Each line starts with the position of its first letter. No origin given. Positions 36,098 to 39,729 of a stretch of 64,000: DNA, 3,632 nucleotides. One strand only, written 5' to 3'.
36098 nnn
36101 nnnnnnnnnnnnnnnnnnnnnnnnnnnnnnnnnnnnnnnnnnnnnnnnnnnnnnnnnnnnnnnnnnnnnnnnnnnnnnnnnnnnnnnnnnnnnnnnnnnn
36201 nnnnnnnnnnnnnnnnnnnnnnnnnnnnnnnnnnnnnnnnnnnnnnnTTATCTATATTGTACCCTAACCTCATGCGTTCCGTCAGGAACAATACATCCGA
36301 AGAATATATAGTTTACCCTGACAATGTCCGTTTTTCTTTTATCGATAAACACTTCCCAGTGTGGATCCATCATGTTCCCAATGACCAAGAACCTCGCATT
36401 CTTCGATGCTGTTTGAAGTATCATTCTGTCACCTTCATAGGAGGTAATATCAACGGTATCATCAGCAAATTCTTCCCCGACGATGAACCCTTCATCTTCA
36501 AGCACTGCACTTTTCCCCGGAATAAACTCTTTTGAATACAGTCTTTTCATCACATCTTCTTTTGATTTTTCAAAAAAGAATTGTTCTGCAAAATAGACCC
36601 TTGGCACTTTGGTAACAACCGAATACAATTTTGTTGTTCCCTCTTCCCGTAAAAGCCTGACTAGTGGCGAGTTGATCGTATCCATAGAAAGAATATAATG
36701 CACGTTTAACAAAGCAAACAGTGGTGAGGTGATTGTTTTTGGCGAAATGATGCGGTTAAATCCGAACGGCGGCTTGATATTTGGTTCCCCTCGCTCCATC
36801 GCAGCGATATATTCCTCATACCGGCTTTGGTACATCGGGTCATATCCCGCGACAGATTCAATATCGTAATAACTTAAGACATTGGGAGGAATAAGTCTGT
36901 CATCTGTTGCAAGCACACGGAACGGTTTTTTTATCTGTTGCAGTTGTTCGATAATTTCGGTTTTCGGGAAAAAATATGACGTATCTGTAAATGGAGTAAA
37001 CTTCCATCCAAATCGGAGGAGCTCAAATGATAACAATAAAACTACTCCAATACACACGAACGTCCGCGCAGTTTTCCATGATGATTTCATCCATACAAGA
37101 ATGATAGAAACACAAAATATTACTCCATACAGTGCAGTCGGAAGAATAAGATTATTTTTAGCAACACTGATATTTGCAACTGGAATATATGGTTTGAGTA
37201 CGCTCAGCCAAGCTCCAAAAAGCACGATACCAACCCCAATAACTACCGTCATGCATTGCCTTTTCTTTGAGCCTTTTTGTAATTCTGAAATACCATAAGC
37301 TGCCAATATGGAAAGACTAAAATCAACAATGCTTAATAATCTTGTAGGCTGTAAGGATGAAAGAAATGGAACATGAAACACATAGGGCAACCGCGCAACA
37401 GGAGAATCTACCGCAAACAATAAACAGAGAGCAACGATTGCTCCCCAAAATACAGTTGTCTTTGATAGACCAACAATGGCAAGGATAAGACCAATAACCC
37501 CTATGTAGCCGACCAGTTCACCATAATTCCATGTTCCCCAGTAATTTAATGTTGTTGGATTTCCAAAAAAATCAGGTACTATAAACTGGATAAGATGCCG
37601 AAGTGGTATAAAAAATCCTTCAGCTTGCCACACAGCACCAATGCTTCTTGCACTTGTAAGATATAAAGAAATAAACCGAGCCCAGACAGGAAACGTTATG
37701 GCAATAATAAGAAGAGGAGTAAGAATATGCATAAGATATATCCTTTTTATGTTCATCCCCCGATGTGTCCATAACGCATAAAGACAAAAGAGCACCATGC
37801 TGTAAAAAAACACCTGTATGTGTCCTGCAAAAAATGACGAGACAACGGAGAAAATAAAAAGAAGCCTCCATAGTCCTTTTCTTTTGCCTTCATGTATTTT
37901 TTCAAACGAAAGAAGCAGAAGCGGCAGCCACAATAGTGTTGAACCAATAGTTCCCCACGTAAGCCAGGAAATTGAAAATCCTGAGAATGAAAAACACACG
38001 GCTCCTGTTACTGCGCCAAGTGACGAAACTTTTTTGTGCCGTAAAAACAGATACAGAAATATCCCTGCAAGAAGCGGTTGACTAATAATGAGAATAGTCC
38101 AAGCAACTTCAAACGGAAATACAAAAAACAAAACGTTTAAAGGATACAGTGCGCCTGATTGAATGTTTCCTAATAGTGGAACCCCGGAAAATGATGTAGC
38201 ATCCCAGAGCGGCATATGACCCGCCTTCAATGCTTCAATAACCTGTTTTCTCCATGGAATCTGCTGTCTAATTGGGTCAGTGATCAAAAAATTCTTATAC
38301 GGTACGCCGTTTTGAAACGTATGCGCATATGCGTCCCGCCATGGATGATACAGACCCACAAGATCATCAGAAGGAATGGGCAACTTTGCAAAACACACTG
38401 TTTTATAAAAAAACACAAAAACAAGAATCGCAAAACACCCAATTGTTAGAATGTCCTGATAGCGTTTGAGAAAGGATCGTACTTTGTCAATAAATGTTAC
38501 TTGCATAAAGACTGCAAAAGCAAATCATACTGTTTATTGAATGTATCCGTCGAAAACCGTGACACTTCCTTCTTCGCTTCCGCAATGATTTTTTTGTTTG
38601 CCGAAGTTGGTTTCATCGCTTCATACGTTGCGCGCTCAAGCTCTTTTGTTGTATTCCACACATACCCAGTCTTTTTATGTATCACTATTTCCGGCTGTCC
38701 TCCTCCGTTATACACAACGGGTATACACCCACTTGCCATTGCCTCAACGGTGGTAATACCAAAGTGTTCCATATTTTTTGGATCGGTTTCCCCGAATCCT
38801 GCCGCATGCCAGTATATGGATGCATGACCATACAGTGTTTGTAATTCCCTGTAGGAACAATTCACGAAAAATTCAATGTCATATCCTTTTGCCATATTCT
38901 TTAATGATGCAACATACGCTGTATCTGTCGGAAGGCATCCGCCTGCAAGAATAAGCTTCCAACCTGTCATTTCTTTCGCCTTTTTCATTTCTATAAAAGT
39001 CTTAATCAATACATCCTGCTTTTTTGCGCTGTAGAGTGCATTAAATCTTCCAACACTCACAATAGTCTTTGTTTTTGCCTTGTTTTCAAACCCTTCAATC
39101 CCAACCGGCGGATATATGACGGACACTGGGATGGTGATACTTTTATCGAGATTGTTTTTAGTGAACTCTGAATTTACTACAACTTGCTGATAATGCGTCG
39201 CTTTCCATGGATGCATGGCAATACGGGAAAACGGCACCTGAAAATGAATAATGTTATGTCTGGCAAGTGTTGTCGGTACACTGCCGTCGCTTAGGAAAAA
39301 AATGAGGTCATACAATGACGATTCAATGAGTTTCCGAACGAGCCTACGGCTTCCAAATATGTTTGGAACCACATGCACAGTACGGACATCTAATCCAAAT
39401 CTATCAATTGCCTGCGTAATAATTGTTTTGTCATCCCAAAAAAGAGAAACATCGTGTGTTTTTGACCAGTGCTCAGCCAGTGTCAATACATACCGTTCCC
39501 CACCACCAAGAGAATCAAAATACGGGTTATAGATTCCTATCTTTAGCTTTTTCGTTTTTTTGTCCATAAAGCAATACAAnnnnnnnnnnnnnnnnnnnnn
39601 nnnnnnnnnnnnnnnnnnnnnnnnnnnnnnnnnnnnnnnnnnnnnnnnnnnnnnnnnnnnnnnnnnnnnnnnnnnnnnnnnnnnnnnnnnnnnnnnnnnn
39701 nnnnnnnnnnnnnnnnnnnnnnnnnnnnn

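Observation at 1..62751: About 62 kb single-strand glycan-assembly supercluster: more than 35 glycosyltransferases with almost no intergenic DNA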

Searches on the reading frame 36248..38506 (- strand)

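Call 9: search_protein_families(library=pfam, proteins=[window:36248-38506:-], max_evalue=0.001)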
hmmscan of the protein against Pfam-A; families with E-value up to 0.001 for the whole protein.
window:36248-38506:- (752 aa): 2 families
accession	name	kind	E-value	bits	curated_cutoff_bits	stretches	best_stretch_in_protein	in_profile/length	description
PF09586.16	YfhO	-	6.5e-21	74.9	28.5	1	73-499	26-441/835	Bacterial membrane protein YfhO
PF19510.5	DUF6044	-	8.7e-05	21.6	27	0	123-416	83-372/564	Protein of unknown function (DUF6044)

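Call 25: search_protein_families(library=ncbifam, proteins=[window:36248-38506:-], max_evalue=0.01)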
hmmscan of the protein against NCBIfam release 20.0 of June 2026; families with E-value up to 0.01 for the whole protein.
window:36248-38506:- (752 aa): 1 family
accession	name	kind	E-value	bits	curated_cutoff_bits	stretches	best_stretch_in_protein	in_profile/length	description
NF047590.1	GlcsyltransPgfM2Strep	equivalog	0.00056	18.2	1500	1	144-532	130-504/884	glycosyltransferase PgfM2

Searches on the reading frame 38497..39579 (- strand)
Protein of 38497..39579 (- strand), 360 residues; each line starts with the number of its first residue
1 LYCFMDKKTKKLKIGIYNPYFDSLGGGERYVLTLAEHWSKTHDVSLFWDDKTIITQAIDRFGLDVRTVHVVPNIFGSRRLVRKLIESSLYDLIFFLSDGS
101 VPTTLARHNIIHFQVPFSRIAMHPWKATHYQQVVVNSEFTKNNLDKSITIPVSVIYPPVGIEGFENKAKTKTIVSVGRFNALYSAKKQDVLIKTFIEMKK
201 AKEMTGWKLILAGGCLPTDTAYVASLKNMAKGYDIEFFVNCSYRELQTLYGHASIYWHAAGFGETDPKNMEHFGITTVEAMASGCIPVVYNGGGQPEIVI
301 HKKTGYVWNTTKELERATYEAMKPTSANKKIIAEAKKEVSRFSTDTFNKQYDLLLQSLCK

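Call 9: search_protein_families(library=pfam, proteins=[window:38497-39579:-], max_evalue=0.001)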
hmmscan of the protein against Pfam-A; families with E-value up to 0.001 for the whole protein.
window:38497-39579:- (360 aa): 3 families
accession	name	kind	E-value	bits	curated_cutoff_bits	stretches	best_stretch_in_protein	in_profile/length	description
PF00534.26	Glycos_transf_1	-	8.1e-22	78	26.4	1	166-337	11-171/172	Glycosyl transferases group 1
PF13692.12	Glyco_trans_1_4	-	8.5e-14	52.4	27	1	171-317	2-135/142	Glycosyl transferases group 1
PF13439.12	Glyco_transf_4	-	5.5e-08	33.5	28.5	1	25-159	2-166/170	Glycosyltransferase Family 4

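Call 25: search_protein_families(library=ncbifam, proteins=[window:38497-39579:-], max_evalue=0.01)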
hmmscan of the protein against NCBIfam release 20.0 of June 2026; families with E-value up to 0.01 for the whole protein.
window:38497-39579:- (360 aa): 14 families
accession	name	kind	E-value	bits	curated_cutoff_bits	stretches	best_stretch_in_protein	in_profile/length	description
TIGR03999.1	thiol_BshA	equivalog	4.6e-10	39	273.7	1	267-358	279-373/375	N-acetyl-alpha-D-glucosaminyl L-malate synthase BshA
TIGR03088.1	stp2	hypoth_equivalog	1.3e-07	31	409.05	1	169-356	193-371/374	TIGR03088 family PEP-CTERM/XrtA system glycosyltransferase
TIGR02095.1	glgA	subfamily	7.2e-06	24.9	328.45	1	164-357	288-476/477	glycogen/starch synthase, ADP-glucose type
TIGR03449.1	mycothiol_MshA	equivalog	3e-05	23.1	462.5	1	169-343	219-388/406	D-inositol-3-phosphate glycosyltransferase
TIGR02149.1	glgA_Coryne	subfamily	4.3e-05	22.8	302.4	1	267-322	290-345/391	glycogen synthase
NF041876.1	EPS_EpsE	equivalog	0.00094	18.5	400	1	269-340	304-377/389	exopolysaccharide biosynthesis GT4 family glycosyltransferase EpsE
NF001900.0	PRK00654.1-3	equivalog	0.0013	17.3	509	1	176-303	275-390/481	glycogen synthase GlgA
NF049988.1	MGlcDAGSynMgs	equivalog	0.0014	18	400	1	188-358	228-387/398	alpha-monoglucosyldiacylglycerol synthase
NF053787.1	GlcN_PG_synth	equivalog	0.0017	17.3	480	1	269-321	270-323/361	N-acetylglucosaminyl phosphatidylglycerol synthase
TIGR02472.1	sucr_P_syn_N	equivalog_domain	0.0018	17.2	576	1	267-339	347-421/439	sucrose-phosphate synthase, putative, glycosyltransferase domain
TIGR02470.1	sucr_synth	equivalog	0.0019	16.4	810.4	1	267-317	650-700/784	sucrose synthase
NF046085.1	XrtY_assoc_Gly1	equivalog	0.0046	15.9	400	0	205-357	236-383/387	XrtY-associated glycosyltransferase XYAG1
NF038295.1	EPS_HpsP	equivalog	0.005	15.9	550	1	183-347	217-376/388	hormogonium polysaccharide biosynthesis glycosyltransferase HpsP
NF050056.1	ProtGlycPglH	equivalog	0.0099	15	600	0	154-354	161-349/354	GalNAc-alpha-(1->4)-GalNAc-alpha-(1->3)-diNAcBac-PP-undecaprenol alpha-1,4-N-acetyl-D-galactosaminyltransferase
